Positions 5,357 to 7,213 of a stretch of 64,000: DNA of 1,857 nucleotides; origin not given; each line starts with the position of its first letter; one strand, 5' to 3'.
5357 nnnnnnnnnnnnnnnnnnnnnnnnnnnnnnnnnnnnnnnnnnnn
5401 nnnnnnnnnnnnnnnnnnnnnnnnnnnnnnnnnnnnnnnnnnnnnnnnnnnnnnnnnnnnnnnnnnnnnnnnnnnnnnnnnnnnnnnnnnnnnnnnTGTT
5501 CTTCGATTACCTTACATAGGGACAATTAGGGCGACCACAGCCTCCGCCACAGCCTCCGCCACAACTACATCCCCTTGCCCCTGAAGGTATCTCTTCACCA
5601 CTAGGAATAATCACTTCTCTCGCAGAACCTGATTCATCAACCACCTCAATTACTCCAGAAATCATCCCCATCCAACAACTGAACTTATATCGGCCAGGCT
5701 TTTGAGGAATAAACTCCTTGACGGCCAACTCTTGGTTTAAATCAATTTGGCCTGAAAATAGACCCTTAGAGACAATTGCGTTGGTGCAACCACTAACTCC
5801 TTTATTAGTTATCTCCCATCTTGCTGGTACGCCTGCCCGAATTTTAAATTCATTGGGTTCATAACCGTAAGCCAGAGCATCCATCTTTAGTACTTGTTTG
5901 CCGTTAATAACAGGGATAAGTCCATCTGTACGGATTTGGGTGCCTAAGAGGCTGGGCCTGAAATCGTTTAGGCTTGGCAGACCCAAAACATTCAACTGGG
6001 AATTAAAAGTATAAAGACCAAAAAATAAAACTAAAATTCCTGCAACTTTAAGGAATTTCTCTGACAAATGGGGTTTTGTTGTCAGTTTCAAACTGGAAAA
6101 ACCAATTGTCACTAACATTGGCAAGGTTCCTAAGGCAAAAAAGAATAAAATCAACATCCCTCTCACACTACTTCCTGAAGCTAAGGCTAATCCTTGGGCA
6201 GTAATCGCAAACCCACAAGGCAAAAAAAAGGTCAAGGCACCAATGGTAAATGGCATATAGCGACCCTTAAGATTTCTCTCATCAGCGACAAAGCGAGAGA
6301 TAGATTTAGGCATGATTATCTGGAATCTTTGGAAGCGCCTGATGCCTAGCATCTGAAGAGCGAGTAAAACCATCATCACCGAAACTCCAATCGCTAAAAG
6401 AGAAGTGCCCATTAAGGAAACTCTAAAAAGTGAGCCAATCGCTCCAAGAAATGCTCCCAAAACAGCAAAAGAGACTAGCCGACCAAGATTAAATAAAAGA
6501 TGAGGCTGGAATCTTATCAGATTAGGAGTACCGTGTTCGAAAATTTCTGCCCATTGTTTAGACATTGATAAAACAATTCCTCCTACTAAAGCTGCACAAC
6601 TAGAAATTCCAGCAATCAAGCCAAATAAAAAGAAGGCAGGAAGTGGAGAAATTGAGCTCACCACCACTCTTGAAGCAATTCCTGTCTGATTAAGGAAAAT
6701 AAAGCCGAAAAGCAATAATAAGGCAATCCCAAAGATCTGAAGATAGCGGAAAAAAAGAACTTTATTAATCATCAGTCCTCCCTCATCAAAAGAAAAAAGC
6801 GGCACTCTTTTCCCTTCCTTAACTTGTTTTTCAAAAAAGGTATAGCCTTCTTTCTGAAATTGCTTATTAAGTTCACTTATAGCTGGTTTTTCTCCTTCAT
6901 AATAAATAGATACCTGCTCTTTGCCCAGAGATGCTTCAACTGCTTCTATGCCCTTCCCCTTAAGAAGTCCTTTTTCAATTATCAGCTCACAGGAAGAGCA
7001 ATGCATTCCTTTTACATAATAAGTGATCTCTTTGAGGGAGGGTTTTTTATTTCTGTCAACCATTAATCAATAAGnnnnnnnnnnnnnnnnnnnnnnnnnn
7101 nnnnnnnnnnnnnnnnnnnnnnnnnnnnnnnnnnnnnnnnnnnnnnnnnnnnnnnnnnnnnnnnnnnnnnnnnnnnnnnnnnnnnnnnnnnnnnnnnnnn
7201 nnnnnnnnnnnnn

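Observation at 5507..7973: Unusual accessory proteins in the copper operon: HMA-permease-cupredoxin fusion with GGGC tail, a DUF2318-like double-CxxC protein and a 13-Cys anchored protein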

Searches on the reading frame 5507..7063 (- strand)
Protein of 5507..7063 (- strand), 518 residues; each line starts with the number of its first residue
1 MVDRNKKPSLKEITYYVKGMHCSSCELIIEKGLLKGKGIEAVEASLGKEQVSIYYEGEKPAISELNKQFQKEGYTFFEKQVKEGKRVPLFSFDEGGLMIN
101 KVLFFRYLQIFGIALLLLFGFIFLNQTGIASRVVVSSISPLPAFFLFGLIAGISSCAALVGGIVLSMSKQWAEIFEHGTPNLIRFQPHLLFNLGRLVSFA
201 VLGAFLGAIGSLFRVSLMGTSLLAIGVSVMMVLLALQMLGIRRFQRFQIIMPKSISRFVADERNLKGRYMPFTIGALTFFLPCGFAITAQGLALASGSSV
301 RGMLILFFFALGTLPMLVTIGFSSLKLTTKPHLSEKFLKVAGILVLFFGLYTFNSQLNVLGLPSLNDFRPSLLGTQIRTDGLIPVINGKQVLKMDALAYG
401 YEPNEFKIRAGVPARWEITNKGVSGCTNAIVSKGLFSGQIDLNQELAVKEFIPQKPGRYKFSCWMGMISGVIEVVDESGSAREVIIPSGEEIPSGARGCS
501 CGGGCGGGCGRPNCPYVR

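Call 3: search_protein_families(library=pfam, proteins=[window:5507-7063:-], max_evalue=0.1)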
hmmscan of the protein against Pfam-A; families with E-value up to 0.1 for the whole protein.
window:5507-7063:- (518 aa): 3 families
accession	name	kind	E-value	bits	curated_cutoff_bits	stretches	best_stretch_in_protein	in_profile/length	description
PF13386.12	DsbD_2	-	1.7e-32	113.4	24.9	1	143-351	1-199/199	Cytochrome C biogenesis protein transmembrane region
PF00403.32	HMA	-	3.7e-10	40.5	24.8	1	14-75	1-62/62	Heavy-metal-associated domain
PF13473.12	Cupredoxin_1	-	1e-05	25.9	27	1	390-472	21-102/104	Cupredoxin-like domain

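Call 4: search_protein_families(library=ncbifam, proteins=[window:5507-7063:-], max_evalue=0.1)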
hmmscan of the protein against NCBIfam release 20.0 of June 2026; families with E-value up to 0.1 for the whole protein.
window:5507-7063:- (518 aa): 11 families
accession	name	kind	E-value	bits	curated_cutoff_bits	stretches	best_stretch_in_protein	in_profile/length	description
NF033556.1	MerTP_fusion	equivalog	3.5e-09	36.6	180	1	6-75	115-184/186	mercuric transport protein MerTP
NF033795.1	chaper_CopZ_Bs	exception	9.7e-09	35.3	91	1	14-75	3-64/66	copper chaperone CopZ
NF041115.1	UxxU_metal_bind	equivalog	1.2e-06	28.5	95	1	12-73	5-66/74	metal-binding (seleno)protein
TIGR02052.1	MerP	equivalog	1.5e-05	25.4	92.55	1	11-75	23-87/92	mercury resistance system periplasmic binding protein MerP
NF047957.1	CopZ_AFE_1862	equivalog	7.2e-05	23.1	85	1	16-75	4-60/62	CopZ family metallochaperone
NF033794.2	chaper_CopZ_Eh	exception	8.1e-05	22.7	95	1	14-74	3-63/68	copper chaperone CopZ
NF001419.0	PRK00293.1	subfamily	0.00024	19.8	330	1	190-326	217-354/574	protein-disulfide reductase DsbD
TIGR00003.1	TIGR00003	subfamily_domain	0.00031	20.9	62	1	14-74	3-63/66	copper ion binding protein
NF033781.1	chaper_CopP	exception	0.0052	16.9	112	1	13-57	2-46/65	copper-binding metallochaperone CopP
NF008262.1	PRK11033.1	equivalog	0.0094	14.4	1005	1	9-86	39-114/731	zinc/cadmium/mercury/lead-transporting ATPase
NF045683.1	MerT_CopZ_Se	exception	0.033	13.7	375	0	12-74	163-225/235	MerT/CopZ fusion-like heavy metal transport selenoprotein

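Call 5: search_solved_structures(query=window:5507-7063:-, max_evalue=1, show_alignments=2)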
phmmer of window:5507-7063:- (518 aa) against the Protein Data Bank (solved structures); distinct sequences matched with E-value up to 1: 37.
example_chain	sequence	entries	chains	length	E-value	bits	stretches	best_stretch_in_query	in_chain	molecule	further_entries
1p6t_A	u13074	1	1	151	3e-11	46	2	10-77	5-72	Potential copper-transporting ATPase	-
2rml_A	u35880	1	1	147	2.1e-10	43.2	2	10-77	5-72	Copper-transporting P-type ATPase copA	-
7xuk_A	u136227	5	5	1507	1.8e-08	36.8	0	16-57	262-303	Copper-transporting ATPase 2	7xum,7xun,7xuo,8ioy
1s6o_A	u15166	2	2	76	5e-06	28.8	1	16-82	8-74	Copper-transporting ATPase 1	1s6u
1opz_A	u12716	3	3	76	9e-06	27.9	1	10-75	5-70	Potential copper-transporting ATPase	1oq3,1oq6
1q8l_A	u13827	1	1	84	9.8e-06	27.8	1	16-80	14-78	Copper-transporting ATPase 1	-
4f2f_A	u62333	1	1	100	1.7e-05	27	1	386-475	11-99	Cation-transporting ATPase, E1-E2 family protein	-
6ff2_A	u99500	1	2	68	3.2e-05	26.1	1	16-75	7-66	Copper chaperone CopZ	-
2mry_A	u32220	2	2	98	3.9e-05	25.8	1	387-472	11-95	Uncharacterized protein | CupA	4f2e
1afi_A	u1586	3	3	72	5.5e-05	25.3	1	12-79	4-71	MERP | MERCURIC TRANSPORT PROTEIN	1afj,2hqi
7si3_A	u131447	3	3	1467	5.6e-05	25.3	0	15-75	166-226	P-type Cu(+) transporter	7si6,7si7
1osd_A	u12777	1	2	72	7.6e-05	24.9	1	12-79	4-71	hypothetical protein MerP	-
2rop_A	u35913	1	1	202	0.00044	22.3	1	16-57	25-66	Copper-transporting ATPase 2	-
1kqk_A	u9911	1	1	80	0.00063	21.8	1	14-77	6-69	POTENTIAL COPPER-TRANSPORTING ATPASE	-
1jww_A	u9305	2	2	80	0.00065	21.8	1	14-77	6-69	Potential copper-transporting ATPase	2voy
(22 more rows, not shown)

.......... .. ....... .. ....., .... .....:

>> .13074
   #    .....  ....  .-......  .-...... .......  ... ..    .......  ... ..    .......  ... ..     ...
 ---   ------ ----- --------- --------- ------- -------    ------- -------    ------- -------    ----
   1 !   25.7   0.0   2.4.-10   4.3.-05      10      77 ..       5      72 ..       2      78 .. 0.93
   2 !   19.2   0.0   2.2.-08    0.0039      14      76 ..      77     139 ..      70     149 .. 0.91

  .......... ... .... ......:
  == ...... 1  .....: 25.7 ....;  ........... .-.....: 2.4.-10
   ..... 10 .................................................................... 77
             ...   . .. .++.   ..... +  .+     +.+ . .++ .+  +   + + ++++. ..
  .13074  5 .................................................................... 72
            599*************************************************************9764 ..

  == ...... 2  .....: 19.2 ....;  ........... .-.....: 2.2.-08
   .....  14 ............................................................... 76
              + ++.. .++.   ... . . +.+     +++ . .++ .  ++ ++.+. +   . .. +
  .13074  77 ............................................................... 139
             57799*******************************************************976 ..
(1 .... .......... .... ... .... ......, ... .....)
